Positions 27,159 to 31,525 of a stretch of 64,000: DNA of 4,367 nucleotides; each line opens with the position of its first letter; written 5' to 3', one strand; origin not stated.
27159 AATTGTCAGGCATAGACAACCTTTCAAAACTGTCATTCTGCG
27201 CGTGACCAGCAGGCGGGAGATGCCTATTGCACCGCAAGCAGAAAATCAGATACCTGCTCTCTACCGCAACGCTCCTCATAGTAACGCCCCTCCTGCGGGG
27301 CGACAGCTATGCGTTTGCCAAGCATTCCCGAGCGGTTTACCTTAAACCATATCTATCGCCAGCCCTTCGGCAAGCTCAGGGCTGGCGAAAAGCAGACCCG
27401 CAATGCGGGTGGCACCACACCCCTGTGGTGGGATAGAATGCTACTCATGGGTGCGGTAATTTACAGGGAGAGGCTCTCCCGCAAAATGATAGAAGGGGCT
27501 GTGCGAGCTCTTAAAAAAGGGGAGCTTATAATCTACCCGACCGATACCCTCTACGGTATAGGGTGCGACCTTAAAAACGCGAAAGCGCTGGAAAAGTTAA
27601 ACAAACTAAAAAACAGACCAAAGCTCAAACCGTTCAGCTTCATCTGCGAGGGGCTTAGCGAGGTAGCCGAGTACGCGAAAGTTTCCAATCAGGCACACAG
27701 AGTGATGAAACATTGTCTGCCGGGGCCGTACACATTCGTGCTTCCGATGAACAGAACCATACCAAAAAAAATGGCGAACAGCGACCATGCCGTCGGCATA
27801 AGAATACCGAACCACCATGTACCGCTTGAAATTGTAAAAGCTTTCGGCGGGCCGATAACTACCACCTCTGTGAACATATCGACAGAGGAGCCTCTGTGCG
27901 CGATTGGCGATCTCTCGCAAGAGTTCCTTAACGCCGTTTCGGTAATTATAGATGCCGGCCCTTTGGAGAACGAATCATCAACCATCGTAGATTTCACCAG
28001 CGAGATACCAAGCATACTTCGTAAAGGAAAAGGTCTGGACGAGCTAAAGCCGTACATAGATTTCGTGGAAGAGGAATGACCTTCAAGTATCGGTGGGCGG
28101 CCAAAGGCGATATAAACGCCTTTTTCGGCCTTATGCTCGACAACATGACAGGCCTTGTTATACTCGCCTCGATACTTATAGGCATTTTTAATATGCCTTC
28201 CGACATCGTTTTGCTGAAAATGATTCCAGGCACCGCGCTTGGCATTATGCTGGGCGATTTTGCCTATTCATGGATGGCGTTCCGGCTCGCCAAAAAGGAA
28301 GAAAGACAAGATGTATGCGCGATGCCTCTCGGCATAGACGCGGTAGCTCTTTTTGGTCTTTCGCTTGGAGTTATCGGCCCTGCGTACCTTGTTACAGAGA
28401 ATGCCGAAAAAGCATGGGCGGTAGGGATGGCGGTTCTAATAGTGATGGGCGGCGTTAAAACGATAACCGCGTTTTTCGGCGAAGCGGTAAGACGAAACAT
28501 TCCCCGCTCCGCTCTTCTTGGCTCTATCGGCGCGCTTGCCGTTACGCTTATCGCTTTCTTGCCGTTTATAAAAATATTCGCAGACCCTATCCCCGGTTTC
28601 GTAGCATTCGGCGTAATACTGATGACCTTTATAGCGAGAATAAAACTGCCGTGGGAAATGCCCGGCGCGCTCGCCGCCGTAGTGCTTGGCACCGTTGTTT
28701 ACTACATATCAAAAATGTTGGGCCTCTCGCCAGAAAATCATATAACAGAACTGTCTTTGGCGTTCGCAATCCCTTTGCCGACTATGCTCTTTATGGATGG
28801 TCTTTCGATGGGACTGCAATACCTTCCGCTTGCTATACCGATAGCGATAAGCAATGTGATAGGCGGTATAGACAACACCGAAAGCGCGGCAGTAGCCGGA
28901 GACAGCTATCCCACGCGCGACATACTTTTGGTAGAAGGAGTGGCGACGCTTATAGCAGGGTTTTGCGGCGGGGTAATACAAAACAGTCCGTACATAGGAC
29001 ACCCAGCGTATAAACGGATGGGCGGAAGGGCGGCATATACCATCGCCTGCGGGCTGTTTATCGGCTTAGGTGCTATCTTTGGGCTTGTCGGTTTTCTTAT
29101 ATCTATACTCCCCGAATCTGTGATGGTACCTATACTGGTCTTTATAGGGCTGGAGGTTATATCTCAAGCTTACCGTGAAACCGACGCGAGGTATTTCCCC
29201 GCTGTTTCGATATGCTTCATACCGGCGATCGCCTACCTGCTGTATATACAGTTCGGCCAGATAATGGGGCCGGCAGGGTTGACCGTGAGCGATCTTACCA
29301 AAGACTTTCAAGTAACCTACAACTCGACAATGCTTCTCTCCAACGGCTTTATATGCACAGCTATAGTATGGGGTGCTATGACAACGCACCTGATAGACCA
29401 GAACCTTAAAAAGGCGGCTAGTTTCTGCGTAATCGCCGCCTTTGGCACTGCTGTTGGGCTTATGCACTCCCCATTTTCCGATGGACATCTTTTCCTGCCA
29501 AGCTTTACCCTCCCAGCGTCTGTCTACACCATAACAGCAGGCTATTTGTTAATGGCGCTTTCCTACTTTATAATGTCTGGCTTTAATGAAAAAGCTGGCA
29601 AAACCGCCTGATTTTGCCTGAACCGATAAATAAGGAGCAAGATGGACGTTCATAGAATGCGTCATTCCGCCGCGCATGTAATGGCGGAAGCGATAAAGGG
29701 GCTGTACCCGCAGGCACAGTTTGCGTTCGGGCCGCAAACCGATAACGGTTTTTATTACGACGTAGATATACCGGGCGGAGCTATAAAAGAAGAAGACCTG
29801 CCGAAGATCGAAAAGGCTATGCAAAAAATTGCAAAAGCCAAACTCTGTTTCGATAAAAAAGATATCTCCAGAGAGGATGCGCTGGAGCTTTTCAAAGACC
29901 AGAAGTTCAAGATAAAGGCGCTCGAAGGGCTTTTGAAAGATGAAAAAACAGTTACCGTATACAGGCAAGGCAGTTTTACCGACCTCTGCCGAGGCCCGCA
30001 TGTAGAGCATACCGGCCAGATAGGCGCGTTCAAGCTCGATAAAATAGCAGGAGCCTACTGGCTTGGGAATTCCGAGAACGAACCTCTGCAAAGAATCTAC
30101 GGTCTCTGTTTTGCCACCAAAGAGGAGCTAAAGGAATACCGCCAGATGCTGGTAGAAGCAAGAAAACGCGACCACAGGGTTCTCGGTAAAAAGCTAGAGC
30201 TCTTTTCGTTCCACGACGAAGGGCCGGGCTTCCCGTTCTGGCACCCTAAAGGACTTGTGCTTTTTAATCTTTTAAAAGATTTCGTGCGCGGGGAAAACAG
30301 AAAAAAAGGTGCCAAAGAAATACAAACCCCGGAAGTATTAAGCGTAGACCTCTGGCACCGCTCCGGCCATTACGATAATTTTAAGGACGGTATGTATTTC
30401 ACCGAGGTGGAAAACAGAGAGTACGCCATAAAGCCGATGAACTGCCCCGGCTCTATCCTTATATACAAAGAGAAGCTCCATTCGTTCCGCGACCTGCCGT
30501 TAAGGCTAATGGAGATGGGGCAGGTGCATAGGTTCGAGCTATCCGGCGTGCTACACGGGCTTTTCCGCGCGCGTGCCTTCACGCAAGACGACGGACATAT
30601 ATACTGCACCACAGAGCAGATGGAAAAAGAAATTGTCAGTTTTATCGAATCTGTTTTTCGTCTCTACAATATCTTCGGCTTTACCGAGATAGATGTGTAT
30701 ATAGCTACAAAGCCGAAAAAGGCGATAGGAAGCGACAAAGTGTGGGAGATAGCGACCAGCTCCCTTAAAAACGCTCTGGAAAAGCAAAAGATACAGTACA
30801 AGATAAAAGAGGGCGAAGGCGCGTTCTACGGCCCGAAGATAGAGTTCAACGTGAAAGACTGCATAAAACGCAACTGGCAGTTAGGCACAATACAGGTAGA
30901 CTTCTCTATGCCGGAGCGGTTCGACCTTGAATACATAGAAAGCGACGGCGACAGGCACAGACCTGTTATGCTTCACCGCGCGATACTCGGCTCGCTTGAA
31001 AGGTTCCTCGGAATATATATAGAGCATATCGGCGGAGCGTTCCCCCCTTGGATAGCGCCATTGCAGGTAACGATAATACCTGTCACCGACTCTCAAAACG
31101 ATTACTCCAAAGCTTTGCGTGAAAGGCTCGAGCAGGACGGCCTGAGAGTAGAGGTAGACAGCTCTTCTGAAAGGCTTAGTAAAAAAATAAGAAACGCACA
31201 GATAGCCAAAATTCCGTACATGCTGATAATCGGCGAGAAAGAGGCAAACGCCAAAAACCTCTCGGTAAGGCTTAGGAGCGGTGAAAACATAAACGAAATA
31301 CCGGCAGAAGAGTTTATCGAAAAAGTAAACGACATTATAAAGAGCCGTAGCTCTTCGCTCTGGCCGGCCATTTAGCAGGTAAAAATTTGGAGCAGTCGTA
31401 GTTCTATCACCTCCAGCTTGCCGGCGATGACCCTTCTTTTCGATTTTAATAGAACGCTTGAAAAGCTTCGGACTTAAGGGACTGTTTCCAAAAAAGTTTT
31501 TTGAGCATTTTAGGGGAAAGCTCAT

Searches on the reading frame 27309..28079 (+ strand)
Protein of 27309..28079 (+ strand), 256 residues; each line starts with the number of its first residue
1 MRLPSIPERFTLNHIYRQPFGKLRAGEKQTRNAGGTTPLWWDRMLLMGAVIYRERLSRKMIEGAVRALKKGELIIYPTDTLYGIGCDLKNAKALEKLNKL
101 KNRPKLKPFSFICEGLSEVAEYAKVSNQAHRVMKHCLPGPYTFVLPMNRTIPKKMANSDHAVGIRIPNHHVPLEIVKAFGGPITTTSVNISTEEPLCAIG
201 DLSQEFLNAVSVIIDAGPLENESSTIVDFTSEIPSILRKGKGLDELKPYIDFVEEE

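Call 21: search_protein_families(library=pfam, proteins=[window:27309-28079:+], max_evalue=0.001)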
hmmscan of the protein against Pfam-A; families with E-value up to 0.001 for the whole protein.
window:27309-28079:+ (256 aa): 1 family
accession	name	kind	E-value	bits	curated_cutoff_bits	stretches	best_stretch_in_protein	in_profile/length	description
PF01300.24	Sua5_yciO_yrdC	-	9.3e-54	182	25.1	1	67-240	2-178/178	Telomere recombination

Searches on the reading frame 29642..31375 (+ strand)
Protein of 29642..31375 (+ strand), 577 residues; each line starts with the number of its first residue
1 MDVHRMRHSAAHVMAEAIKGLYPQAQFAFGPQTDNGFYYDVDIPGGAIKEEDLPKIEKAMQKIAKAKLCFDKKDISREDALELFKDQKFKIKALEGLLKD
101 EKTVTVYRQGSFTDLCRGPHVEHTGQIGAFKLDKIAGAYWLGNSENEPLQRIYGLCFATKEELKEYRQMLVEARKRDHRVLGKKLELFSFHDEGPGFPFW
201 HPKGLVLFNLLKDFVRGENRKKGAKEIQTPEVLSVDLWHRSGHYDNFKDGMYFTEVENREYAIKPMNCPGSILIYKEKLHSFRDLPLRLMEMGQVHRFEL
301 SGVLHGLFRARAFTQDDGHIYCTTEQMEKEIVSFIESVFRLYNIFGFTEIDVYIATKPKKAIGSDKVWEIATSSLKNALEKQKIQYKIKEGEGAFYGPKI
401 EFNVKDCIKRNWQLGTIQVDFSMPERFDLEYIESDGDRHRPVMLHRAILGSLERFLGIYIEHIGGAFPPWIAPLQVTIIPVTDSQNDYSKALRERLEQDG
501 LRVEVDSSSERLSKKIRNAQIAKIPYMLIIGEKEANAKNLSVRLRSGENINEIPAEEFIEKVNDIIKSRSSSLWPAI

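Call 37: find_homologous_proteins(query=window:29642-31375:+, max_evalue=1e-50)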
Query window:29642-31375:+ (577 aa): 8000 proteins with E <= 1e-50 among 8000 candidates; the best 120 are listed.
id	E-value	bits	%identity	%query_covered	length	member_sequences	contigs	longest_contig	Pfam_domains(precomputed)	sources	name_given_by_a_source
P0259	0.0e+0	1329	100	100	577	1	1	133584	PF03129.26,PF00587.31,PF07973.20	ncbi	-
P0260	0.0e+0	1055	77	100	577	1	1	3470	PF03129.26,PF00587.31,PF07973.20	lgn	-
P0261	0.0e+0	1037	75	99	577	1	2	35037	PF03129.26,PF00587.31,PF07973.20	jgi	-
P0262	0.0e+0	1025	74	100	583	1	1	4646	PF03129.26,PF00587.31,PF07973.20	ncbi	-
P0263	0.0e+0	1024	73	100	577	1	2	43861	PF03129.26,PF00587.31,PF07973.20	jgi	-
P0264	0.0e+0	1012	73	100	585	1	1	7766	PF03129.26,PF00587.31,PF07973.20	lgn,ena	-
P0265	0.0e+0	1011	72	100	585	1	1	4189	PF03129.26,PF00587.31,PF07973.20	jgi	-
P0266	1.4e-298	1009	73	99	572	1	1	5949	PF03129.26,PF00587.31,PF07973.20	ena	-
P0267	9.8e-297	1003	72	100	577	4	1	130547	PF03129.26,PF00587.31,PF07973.20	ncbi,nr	ncbi:MAG: threonine--tRNA ligase [Nitrospinota bacterium]|nr:threonine--tRNA ligase [Nitrospinota ba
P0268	2.3e-296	1002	72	100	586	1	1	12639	PF03129.26,PF00587.31,PF07973.20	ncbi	-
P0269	9.8e-294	993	73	98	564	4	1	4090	PF03129.26,PF00587.31,PF07973.20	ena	-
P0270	1.2e-293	993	73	97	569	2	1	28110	PF03129.26,PF00587.31,PF07973.20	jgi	jgi:threonyl-tRNA synthetase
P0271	3.7e-293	991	70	100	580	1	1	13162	PF03129.26,PF00587.31,PF07973.20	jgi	jgi:threonyl-tRNA synthetase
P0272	6.5e-292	987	71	100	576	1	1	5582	PF03129.26,PF00587.31,PF07973.20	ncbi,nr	ncbi:MAG: threonine--tRNA ligase [bacterium]|nr:MAG: threonine--tRNA ligase [bacterium]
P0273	6.7e-292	987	71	99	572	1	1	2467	PF03129.26,PF00587.31,PF07973.20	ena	-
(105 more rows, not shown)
